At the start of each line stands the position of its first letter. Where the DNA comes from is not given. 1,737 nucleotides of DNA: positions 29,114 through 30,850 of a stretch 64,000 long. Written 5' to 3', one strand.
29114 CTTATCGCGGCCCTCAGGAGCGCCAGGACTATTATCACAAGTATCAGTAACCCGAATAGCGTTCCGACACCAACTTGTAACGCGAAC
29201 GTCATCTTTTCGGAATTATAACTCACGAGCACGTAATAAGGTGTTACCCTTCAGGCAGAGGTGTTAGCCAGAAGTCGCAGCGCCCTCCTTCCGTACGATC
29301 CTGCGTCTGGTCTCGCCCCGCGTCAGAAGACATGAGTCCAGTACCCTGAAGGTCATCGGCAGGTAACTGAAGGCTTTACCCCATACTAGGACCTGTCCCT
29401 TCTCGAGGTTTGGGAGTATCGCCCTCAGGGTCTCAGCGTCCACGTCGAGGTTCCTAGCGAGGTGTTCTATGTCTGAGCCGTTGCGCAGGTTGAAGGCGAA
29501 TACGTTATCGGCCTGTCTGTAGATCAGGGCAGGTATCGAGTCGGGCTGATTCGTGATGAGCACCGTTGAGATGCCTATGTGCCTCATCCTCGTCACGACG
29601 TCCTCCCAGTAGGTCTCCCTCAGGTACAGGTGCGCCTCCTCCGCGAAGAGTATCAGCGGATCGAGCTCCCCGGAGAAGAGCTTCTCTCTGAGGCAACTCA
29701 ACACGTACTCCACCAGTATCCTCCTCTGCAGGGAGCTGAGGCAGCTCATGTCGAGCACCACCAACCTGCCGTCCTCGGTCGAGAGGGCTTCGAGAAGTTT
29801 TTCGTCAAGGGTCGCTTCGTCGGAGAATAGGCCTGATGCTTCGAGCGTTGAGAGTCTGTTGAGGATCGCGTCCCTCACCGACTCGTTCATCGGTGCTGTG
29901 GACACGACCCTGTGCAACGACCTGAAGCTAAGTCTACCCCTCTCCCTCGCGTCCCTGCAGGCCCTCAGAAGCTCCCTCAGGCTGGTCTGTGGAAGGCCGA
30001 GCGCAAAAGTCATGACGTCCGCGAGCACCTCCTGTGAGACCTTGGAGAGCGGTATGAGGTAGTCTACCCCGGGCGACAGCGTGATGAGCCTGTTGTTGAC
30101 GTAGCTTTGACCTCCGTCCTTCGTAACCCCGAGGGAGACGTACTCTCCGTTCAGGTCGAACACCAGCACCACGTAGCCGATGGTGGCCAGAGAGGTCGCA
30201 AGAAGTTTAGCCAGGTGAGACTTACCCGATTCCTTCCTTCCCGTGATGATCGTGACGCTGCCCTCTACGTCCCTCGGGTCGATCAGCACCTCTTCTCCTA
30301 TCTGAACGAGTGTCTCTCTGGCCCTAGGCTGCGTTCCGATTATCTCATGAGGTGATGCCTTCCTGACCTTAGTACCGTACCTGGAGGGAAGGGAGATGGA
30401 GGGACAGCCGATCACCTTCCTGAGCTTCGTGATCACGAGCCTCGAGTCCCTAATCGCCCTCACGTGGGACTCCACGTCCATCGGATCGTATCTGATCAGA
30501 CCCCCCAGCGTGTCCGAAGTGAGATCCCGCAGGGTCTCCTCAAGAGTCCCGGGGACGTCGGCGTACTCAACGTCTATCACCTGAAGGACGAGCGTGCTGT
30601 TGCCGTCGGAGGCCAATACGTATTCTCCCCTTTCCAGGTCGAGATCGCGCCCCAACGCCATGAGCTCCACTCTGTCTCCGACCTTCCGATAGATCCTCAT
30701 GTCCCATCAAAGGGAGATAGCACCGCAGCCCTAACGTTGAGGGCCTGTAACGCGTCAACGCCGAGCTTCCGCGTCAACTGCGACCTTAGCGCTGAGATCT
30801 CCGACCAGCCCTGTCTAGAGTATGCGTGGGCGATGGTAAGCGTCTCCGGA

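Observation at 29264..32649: Stand-alone NurA-like/HerA-like operon with two similarly built winged-helix partners, not linked to Mre11-Rad50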

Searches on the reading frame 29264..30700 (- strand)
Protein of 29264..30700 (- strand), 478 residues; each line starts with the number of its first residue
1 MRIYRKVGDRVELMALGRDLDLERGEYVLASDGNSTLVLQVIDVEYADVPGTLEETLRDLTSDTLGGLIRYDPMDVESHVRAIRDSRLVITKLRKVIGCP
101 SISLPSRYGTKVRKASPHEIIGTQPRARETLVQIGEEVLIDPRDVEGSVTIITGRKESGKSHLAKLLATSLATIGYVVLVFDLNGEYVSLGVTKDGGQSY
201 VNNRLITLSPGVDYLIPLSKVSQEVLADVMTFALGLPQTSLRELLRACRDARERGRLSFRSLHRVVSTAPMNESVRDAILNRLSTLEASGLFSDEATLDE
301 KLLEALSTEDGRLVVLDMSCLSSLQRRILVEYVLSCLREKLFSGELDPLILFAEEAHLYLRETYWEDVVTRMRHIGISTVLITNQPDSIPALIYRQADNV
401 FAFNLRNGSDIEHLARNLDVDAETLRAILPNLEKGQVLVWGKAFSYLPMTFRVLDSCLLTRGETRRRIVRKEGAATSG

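Call 3: search_protein_families(library=pfam, proteins=[window:29264-30700:-], max_evalue=1)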
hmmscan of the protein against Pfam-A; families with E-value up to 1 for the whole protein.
window:29264-30700:- (478 aa): 11 families
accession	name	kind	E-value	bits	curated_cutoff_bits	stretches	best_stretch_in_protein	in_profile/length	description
PF01935.23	DUF87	-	2.3e-13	51.2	23.2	1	158-334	34-217/220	Helicase HerA, central domain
PF05872.18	HerA_C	-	0.0004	19.6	22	1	271-413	173-329/502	Helicase HerA-like C-terminal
PF13401.12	AAA_22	-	0.004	17.9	27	1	147-209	5-33/130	AAA domain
PF01583.26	APS_kinase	-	0.014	15.9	21.1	1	147-199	2-52/152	Adenylylsulphate kinase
PF13481.12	AAA_25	-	0.016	15.3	27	1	145-173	31-59/195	AAA domain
PF01656.29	CbiA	-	0.026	14.9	25.4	1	150-186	2-38/125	CobQ/CobB/MinD/ParA nucleotide binding domain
PF18369.6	PKS_DE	-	0.035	15.1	26.7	1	409-432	11-34/44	Polyketide synthase dimerisation element domain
PF20720.3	nSTAND3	-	0.049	13.8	27.2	1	149-179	19-49/155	Novel STAND NTPase 3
PF01580.24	FtsK_SpoIIIE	-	0.061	13.2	24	1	134-173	27-65/221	FtsK/SpoIIIE family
PF01637.24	ATPase_2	-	0.14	12.4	33.2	1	148-193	21-67/225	ATPase domain predominantly from Archaea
PF13555.12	AAA_29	-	0.26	11.5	27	1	145-163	21-38/61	P-loop containing region of AAA domain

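Call 4: search_protein_families(library=padloc, proteins=[window:29264-30700:-], max_evalue=1)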
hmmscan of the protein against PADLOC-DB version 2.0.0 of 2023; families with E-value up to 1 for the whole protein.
window:29264-30700:- (478 aa): 12 families
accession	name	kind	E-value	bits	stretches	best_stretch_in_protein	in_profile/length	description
PDLC04140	mad8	-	1.9e-22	78.2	1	136-443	13-290/314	mads_8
PDLC04105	HerA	-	7.3e-17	59.1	2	298-453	366-535/576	-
PDLC04106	HerA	-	7.4e-11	39.3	2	334-450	495-625/667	-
PDLC04103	HerA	-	1.6e-10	38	2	302-453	388-556/579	-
PDLC02185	HerA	-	5.4e-08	30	2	312-453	407-561/585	-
PDLC04104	HerA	-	8.7e-07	26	1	345-453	217-336/379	-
PDLC04100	HerA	-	1.7e-06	25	2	345-445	437-548/580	-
PDLC02188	HerA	-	1e-05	22.6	1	323-449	397-538/578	-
PDLC04097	HerA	-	6.1e-05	19.8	1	364-453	504-592/618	-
PDLC04102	HerA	-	0.00028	17.4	1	346-455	503-621/654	-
PDLC00290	PtuA1|PtuA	-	0.057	10.8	1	144-171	20-47/414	AAA ATPase domain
PDLC04562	PDC-M29A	-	0.077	10.2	1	148-169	27-48/410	-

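Call 5: search_protein_families(library=ncbifam, proteins=[window:29264-30700:-], max_evalue=1)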
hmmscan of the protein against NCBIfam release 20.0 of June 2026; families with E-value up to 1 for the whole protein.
window:29264-30700:- (478 aa): 13 families
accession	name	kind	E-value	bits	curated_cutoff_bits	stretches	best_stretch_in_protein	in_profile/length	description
NF053655.1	CedD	equivalog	7.7e-13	47.9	600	1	143-436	218-509/527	DNA-translocating ATPase CedD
NF040937.1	HerA_Thermprot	equivalog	3.3e-07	29.1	800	2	103-189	94-182/487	DNA double-strand break repair helicase HerA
NF042943.1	HerA_antiphage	equivalog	4.3e-06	25.6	800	1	346-453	432-549/566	anti-phage-associated helicase HerA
NF042944.1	HerA_antiphage_2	equivalog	7.2e-05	21.7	850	1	347-448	427-537/576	anti-phage-associated helicase HerA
TIGR03743.1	SXT_TraD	subfamily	0.0085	14.6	366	1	136-182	165-210/636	conjugative transfer system coupling protein TraD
TIGR00455.1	apsK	equivalog_domain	0.0099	15.6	138.7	1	146-199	17-68/184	adenylyl-sulfate kinase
TIGR00929.1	VirB4_CagE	subfamily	0.073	11.2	643.1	1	150-372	440-659/792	VirB4 family type IV secretion/conjugal transfer ATPase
NF006746.0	PRK09270.1-5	subfamily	0.1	11.5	250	1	130-186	4-60/210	nucleoside/nucleotide kinase family protein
NF003013.0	PRK03846.1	subfamily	0.12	12.1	163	1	146-200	27-79/202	adenylyl-sulfate kinase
NF053861.1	DS8_antiphage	equivalog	0.13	9.9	790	1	145-182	368-405/994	anti-phage protein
NF004035.0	PRK05506.1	subfamily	0.16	10.1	715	1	145-199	458-510/632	bifunctional sulfate adenylyltransferase subunit 1/adenylylsulfate kinase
NF045975.1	VirB4_plasma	equivalog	0.17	9.5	590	1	150-192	518-560/894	Mbov_0397 family ICE element conjugal transfer ATPase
NF033849.1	ser_rich_anae_1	subfamily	0.22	8.8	650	1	362-418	1047-1103/1163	serine-rich protein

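Call 6: search_solved_structures(query=window:29264-30700:-, max_evalue=1)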
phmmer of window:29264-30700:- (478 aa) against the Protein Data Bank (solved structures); distinct sequences matched with E-value up to 1: 13.
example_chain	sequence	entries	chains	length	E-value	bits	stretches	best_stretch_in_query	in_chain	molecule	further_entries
8wiv_A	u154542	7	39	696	6.5e-08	35.3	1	327-449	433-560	Helicase HerA central domain-containing protein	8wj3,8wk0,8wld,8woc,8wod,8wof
4d2i_A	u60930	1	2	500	4.4e-07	32.5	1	338-449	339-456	HERA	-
8j4u_M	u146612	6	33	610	1.6e-05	27.4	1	310-450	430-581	Nucleoside triphosphate hydrolase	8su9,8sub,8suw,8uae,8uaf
8xau_A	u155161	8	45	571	7.1e-05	25.3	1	320-452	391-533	ATP-binding protein | HerA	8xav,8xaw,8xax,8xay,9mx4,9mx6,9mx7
4r2h_A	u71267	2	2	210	0.0024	20.2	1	366-422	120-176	STIV B204 ATPase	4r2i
8ziq_M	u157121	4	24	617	0.0027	20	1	323-443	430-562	HerA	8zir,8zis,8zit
4kfr_A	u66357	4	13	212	0.0028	20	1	340-422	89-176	Genome packaging NTPase B204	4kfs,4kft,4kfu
8wet_A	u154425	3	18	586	0.0031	19.9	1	296-416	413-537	TdpA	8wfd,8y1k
9c1m_M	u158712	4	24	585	0.0095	18.3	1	343-443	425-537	ATP-binding protein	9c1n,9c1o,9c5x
9x1l_A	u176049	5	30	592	0.018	17.4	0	339-452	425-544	DNA helicase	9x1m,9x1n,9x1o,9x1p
1g7r_A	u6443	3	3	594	0.12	14.6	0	204-257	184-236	TRANSLATION INITIATION FACTOR IF2/EIF5B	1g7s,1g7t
11kk_A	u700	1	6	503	0.23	13.7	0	312-412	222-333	HerA like helicase YjgR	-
4jmp_A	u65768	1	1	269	0.4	12.9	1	83-182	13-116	C-terminal fragment of CapA, Protein tyrosine kinase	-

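Call 45: find_homologous_proteins(query=window:29264-30700:-, max_evalue=0.001)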
Query window:29264-30700:- (478 aa): 1844 proteins with E <= 0.001 among 8000 candidates; the best 120 are listed.
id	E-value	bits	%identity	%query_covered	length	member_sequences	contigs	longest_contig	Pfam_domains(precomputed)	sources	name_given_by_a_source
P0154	0.0e+0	1034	100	100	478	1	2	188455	PF01935.24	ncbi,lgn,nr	ncbi:MAG: ATP-binding protein [Thaumarchaeota archaeon]|nr:ATP-binding protein [Candidatus Calditenu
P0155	1.7e-265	899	86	100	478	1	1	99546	PF01935.24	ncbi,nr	ncbi:MAG: ATP-binding protein [Thaumarchaeota archaeon]|nr:ATP-binding protein [Candidatus Calditenu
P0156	4.4e-226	769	75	99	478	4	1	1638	PF01935.24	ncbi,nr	ncbi:MAG: ATP-binding protein [Aigarchaeota archaeon]|nr:ATP-binding protein [Aigarchaeota archaeon]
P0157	9.2e-171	587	59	98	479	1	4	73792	PF01935.24,PF05872.19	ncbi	-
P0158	1.1e-169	583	59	98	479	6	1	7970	PF01935.24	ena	-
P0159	2.3e-169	582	59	98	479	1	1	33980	PF01935.24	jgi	jgi:DNA helicase HerA-like ATPase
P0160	4.4e-169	581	59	98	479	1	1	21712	PF01935.24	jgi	jgi:DNA helicase HerA-like ATPase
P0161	4.8e-169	581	59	98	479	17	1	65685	PF01935.24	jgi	-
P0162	5.7e-169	581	59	98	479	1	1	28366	PF01935.24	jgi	-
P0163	6.4e-169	581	59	98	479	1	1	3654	PF01935.24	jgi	-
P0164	6.4e-169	581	59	98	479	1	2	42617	PF01935.24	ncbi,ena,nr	ncbi:MAG: ATP-binding protein [Candidatus Calditenuis sp.]|nr:ATP-binding protein [Candidatus Caldit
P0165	8.6e-169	580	59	98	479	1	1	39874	PF01935.24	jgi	-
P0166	9.1e-169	580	59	98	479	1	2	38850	PF01935.24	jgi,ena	-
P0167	1.1e-168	580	59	98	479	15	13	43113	PF01935.24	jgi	jgi:DNA helicase HerA-like ATPase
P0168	1.2e-168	580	59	98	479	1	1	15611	PF01935.24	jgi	jgi:DNA helicase HerA-like ATPase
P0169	1.5e-168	580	59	98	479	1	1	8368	PF01935.24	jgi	-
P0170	1.9e-168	579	58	98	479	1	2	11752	PF01935.24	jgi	jgi:DNA helicase HerA-like ATPase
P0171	2.3e-168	579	59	98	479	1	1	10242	PF01935.24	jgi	jgi:DNA helicase HerA-like ATPase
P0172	2.3e-168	579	59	98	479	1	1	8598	PF01935.24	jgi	jgi:DNA helicase HerA-like ATPase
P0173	2.9e-168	579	59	98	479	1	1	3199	PF01935.24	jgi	jgi:DNA helicase HerA-like ATPase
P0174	3.5e-168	578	59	98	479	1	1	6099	PF01935.24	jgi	jgi:DNA helicase HerA-like ATPase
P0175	4.3e-168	578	59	98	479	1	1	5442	PF01935.24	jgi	jgi:DNA helicase HerA-like ATPase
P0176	4.6e-168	578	59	98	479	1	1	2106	PF01935.24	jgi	jgi:DNA helicase HerA-like ATPase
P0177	4.8e-168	578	59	98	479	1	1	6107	PF01935.24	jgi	jgi:DNA helicase HerA-like ATPase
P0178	5.9e-168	578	59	98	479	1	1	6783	PF01935.24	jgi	jgi:DNA helicase HerA-like ATPase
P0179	6.0e-168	578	58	98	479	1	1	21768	PF01935.24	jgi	jgi:DNA helicase HerA-like ATPase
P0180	6.1e-168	578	59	98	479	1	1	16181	PF01935.24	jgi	jgi:DNA helicase HerA-like ATPase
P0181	7.9e-168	577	58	98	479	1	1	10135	PF01935.24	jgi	jgi:energy-coupling factor transporter ATP-binding protein EcfA2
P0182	8.6e-168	577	59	98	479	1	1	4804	PF01935.24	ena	-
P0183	1.0e-167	577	59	98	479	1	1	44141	PF01935.24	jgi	-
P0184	1.0e-167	577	59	98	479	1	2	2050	PF01935.24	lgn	-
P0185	1.2e-167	577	59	98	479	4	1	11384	PF01935.24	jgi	jgi:energy-coupling factor transporter ATP-binding protein EcfA2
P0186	1.3e-167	576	59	98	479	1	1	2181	PF01935.24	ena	-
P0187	1.6e-167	576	58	98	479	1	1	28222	PF01935.24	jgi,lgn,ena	-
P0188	1.9e-167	576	59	98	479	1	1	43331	PF01935.24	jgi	jgi:DNA helicase HerA-like ATPase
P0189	1.9e-167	576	58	98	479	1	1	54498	PF01935.24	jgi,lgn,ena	-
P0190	2.7e-167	575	60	98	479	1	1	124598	PF01935.24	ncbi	-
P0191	3.7e-167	575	59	98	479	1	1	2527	PF01935.24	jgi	-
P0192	7.9e-167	574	58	98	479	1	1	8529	PF01935.24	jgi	jgi:DNA helicase HerA-like ATPase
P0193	1.0e-166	574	59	98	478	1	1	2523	PF01935.24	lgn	-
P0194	1.1e-166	573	58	98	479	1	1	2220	PF01935.24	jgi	jgi:DNA helicase HerA-like ATPase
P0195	1.2e-166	573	58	98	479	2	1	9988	PF01935.24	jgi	-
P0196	1.4e-166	573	58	98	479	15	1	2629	PF01935.24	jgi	-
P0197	3.4e-166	572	58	98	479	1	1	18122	PF01935.24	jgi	jgi:Predicted ATPase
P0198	2.3e-164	566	58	98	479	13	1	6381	PF01935.24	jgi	-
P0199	1.6e-122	428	46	97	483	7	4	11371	PF01935.24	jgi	-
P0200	5.5e-120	420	46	97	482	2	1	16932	PF01935.24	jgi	-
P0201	9.3e-120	419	45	97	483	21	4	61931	PF01935.24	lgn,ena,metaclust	metaclust:\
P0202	7.4e-116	406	44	97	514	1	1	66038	PF01935.24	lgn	-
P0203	1.2e-115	405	45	93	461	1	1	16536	PF01935.24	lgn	-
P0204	1.3e-114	402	43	97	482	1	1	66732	PF01935.24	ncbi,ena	-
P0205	1.7e-113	398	45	97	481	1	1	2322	PF01935.24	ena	-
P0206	8.4e-113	396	43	97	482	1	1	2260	PF01935.24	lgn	-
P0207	4.2e-112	394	45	97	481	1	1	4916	PF01935.24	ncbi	-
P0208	9.7e-112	392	43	97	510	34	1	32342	PF01935.24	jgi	jgi:hypothetical protein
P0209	1.6e-111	392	45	97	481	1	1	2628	PF01935.24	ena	-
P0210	9.3e-111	389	45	97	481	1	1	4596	PF01935.24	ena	-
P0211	1.6e-110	388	44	97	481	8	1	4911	PF01935.24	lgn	-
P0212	7.6e-110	386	43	97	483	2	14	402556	PF01935.24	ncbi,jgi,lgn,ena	ncbi:MAG: DUF87 domain-containing protein [Nitrososphaerota archaeon]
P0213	8.5e-109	383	43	97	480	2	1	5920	PF01935.24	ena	-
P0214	2.0e-108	381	44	97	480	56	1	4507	PF01935.24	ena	-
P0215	2.5e-108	381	44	97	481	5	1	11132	PF01935.24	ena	-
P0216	2.8e-108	381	44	97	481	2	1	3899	PF01935.24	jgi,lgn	-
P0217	7.2e-108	380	43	99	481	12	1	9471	PF01935.24,PF05872.19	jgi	-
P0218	1.5e-107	379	45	97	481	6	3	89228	PF01935.24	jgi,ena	-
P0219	1.9e-107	378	44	96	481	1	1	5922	PF01935.24,PF05872.19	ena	-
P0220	1.9e-107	378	43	97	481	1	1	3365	PF01935.24,PF05872.19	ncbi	-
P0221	2.1e-107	378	44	96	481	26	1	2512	PF01935.24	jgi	-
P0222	3.3e-107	377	43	98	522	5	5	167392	PF01935.24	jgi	jgi:hypothetical protein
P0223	3.5e-107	377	43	97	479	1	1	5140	PF01935.24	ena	-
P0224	3.5e-107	377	44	97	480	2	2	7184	PF01935.24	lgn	-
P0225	5.2e-107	377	43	97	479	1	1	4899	PF01935.24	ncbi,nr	ncbi:MAG: ATP-binding protein [Thaumarchaeota archaeon]|nr:ATP-binding protein [Nitrososphaerota arc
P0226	5.6e-107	377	43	97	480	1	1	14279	PF01935.24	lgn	-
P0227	6.9e-107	376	43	97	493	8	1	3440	PF01935.24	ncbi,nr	ncbi:MAG: hypothetical protein DRN59_02885 [Thaumarchaeota archaeon]|nr:MAG: hypothetical protein DR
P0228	1.7e-106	375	42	97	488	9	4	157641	PF01935.24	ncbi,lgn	ncbi:MAG: DUF87 domain-containing protein [Nitrososphaerota archaeon]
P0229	2.2e-106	375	42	95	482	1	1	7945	PF01935.24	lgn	-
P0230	2.2e-106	375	43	97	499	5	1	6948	PF01935.24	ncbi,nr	ncbi:MAG: DUF87 domain-containing protein [Candidatus Caldarchaeum sp.]|nr:DUF87 domain-containing p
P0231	8.7e-106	373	43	97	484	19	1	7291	PF01935.24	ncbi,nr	ncbi:MAG: hypothetical protein DRN61_01300 [Thaumarchaeota archaeon]|nr:MAG: hypothetical protein DR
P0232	3.4e-105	371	43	97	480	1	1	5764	PF01935.24,PF05872.19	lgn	-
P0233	3.5e-105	371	43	97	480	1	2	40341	PF01935.24,PF05872.19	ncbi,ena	ncbi:MAG: ATP-binding protein [Nitrososphaerota archaeon]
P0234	3.6e-105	371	43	97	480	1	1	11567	PF01935.24,PF05872.19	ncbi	ncbi:MAG: ATP-binding protein [Nitrososphaerota archaeon]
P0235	5.7e-105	370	43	97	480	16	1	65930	PF01935.24,PF05872.19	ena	-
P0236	7.0e-105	370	42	97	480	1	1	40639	PF01935.24,PF05872.19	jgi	-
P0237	7.1e-105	370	43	97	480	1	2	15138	PF01935.24,PF05872.19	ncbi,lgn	ncbi:MAG: ATP-binding protein [Nitrososphaerota archaeon]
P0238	7.4e-105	370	43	97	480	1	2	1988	PF01935.24,PF05872.19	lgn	-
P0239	1.2e-104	369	43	99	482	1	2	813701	PF01935.24,PF05872.19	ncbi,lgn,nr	ncbi:MAG: DUF87 domain-containing protein [Nitrososphaerota archaeon]|nr:DUF87 domain-containing pro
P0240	1.3e-104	369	42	97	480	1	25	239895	PF01935.24,PF05872.19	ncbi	ncbi:MAG: ATP-binding protein [Nitrososphaerota archaeon]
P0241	1.4e-104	369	42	97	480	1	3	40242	PF01935.24,PF05872.19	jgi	-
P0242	1.6e-104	369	42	97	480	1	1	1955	PF01935.24,PF05872.19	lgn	-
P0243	1.7e-104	368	42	97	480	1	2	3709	PF01935.24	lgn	-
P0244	2.6e-104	368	43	97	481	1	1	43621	PF01935.24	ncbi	-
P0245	3.0e-104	368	42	97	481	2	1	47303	PF01935.24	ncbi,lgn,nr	ncbi:MAG: ATP-binding protein [Nitrososphaeria archaeon]|nr:ATP-binding protein [Nitrososphaeria arc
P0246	3.0e-104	368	42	97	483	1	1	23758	PF01935.24,PF05872.19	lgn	-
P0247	4.1e-104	367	43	97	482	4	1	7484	PF01935.24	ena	-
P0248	7.0e-104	366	42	97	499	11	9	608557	PF01935.24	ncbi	ncbi:MAG: DUF87 domain-containing protein [Candidatus Caldarchaeum sp.]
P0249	9.2e-103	363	41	97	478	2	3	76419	PF01935.24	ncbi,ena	-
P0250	3.3e-102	361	41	97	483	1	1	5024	PF01935.24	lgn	-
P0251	6.4e-102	360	40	97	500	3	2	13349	PF01935.24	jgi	-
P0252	7.4e-102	360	42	97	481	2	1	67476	PF01935.24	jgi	-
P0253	7.8e-102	360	42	97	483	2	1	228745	PF01935.24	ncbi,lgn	ncbi:MAG: DUF87 domain-containing protein [Candidatus Caldarchaeales archaeon]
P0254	2.4e-101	358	40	99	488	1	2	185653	PF01935.24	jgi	-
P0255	2.7e-101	358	43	99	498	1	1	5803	PF01935.24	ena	-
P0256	3.0e-101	358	42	97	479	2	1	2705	PF01656.30,PF01935.24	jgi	-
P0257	3.2e-101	358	42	97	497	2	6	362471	PF01935.24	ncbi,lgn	ncbi:MAG: ATP-binding protein [Candidatus Caldarchaeum sp.]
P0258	3.4e-101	358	42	97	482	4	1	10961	PF01935.24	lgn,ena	-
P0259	5.5e-101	357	41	100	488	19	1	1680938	PF01935.24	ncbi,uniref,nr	ncbi:conserved hypothetical protein [Candidatus Caldarchaeum subterraneum]|uniref:Helicase HerA cent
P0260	7.0e-101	357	43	97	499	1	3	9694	PF01935.24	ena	-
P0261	8.7e-101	356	40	97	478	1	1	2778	PF01935.24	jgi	-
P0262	1.2e-100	356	41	97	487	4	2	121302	PF01935.24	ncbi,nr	ncbi:MAG: DUF87 domain-containing protein [Candidatus Caldarchaeum sp.]|nr:DUF87 domain-containing p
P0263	4.3e-100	354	40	97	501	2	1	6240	PF01935.24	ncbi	-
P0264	5.0e-100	354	41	97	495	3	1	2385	PF01935.24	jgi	-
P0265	1.5e-99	352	40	97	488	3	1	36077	PF01935.24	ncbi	-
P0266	3.0e-99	351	43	95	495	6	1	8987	PF01935.24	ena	-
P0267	5.8e-99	350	42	97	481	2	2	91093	PF01935.24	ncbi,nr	ncbi:MAG: DUF87 domain-containing protein [Nitrososphaeria archaeon]|nr:DUF87 domain-containing prot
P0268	6.3e-99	350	41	97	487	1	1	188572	PF01935.24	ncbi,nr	ncbi:MAG: ATP-binding protein [Candidatus Caldarchaeum sp.]|nr:ATP-binding protein [Candidatus Calda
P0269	1.4e-98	349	41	97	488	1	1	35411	PF01935.24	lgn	-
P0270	2.1e-98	348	42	100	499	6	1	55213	PF01935.24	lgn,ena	-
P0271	2.1e-98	348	40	100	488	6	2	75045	PF01935.24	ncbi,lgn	ncbi:MAG: ATP-binding protein [Candidatus Caldarchaeum sp.]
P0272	3.0e-98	348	42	97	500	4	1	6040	PF01935.24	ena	-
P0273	4.9e-98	347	40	97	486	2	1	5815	PF01935.24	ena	-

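Call 65: search_solved_structures(query=A8, max_evalue=0.01, show_alignments=0)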
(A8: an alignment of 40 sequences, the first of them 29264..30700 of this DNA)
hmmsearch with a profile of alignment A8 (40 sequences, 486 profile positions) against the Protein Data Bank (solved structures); distinct sequences matched with E-value up to 0.01: 13.
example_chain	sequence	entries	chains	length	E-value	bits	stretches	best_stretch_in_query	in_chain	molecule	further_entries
4d2i_A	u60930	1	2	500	2.6e-18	69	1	108-472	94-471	HERA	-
8j4u_M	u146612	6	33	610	2.2e-12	49.5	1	315-463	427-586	Nucleoside triphosphate hydrolase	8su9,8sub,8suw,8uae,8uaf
9c1m_M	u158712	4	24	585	2e-11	46.3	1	329-461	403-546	ATP-binding protein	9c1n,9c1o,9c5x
8wiv_A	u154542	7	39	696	8.8e-10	40.9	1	354-457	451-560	Helicase HerA central domain-containing protein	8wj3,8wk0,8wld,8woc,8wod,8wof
8xau_A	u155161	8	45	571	7.5e-09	37.8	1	329-465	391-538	ATP-binding protein | HerA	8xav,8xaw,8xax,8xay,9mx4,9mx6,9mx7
9x1l_A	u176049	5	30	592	7.9e-08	34.4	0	121-207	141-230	DNA helicase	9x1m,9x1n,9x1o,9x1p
4r2h_A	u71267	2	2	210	8.5e-07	31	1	380-437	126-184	STIV B204 ATPase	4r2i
8wet_A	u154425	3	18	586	4.4e-06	28.7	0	314-425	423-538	TdpA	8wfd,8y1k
4kfr_A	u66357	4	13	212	6.1e-06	28.2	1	380-437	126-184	Genome packaging NTPase B204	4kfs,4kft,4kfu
8yho_A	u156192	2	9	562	0.00024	22.9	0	120-233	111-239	DUF87 domain-containing protein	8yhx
8ziq_M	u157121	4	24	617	0.00031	22.6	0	355-450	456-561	HerA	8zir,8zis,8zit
6c2u_A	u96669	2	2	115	0.0013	20.6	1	130-199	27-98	phosphate-loop protein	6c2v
11kk_A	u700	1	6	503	0.0016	20.3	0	292-407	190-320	HerA like helicase YjgR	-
